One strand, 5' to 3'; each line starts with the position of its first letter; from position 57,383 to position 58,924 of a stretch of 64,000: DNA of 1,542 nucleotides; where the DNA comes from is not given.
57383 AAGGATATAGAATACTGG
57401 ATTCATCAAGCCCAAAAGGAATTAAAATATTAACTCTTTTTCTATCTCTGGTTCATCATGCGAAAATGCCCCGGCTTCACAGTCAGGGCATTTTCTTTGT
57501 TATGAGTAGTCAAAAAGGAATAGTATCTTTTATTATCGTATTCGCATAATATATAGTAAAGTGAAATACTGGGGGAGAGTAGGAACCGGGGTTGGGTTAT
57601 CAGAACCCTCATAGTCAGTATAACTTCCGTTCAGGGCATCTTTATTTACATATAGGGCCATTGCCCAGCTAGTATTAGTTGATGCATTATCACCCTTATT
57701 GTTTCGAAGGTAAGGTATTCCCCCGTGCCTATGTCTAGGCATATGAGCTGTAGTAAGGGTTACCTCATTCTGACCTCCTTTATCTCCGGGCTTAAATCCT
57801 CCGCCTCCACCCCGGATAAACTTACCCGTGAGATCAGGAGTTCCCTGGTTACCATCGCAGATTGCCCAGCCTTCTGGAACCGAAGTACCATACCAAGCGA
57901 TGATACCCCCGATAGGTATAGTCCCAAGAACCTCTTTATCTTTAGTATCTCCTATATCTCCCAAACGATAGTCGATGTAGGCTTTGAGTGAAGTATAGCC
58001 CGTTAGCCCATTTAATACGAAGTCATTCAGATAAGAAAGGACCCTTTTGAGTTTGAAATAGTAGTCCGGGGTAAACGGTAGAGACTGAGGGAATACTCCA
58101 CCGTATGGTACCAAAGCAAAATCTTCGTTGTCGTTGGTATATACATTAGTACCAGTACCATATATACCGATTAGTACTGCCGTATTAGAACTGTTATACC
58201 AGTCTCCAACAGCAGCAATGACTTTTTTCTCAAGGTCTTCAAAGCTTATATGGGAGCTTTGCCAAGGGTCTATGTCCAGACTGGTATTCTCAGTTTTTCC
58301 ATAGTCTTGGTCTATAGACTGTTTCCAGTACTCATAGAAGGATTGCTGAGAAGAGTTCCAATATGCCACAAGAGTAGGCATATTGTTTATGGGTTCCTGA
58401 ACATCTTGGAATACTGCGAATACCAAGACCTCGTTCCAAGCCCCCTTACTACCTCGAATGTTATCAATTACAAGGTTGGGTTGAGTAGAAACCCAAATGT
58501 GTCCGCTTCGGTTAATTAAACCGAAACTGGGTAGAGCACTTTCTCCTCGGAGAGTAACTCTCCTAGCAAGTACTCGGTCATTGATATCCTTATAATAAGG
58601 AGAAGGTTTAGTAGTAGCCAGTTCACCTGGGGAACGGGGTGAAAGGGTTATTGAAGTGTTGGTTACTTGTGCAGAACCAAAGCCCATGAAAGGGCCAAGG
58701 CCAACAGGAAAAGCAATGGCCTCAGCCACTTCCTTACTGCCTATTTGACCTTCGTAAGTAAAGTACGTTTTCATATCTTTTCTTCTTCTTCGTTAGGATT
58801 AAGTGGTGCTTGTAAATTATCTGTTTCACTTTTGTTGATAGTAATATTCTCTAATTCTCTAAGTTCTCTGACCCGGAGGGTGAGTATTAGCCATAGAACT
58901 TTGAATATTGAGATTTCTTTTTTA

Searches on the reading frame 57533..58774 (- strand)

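Call 8: search_protein_families(library=pfam, proteins=[window:57533-58774:-], max_evalue=0.001)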
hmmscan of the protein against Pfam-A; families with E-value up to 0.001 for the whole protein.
window:57533-58774:- (413 aa): 1 family
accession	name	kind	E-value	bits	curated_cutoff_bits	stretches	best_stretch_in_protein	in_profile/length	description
PF07484.17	Collar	-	9.9e-05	22.7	24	1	289-310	1-22/57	Phage Tail Collar Domain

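Call 9: search_protein_families(library=phrogs, proteins=[window:57533-58774:-], max_evalue=0.00001)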
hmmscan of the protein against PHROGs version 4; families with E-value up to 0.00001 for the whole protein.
window:57533-58774:- (413 aa): 5 families
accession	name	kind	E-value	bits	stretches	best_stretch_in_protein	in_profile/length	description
phrog_1800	-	tail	7.2e-17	62.5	1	277-411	381-544/545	tail collar fiber protein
phrog_8469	-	tail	2e-15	57.9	1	291-352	141-197/303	tail fiber protein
phrog_5795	-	tail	7e-13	48.7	1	284-411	390-541/968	tail protein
phrog_8763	-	tail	2.8e-07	30.1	1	287-354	588-670/1024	tail protein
phrog_910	-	tail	7.6e-06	26.4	0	278-386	328-451/497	tail collar fiber protein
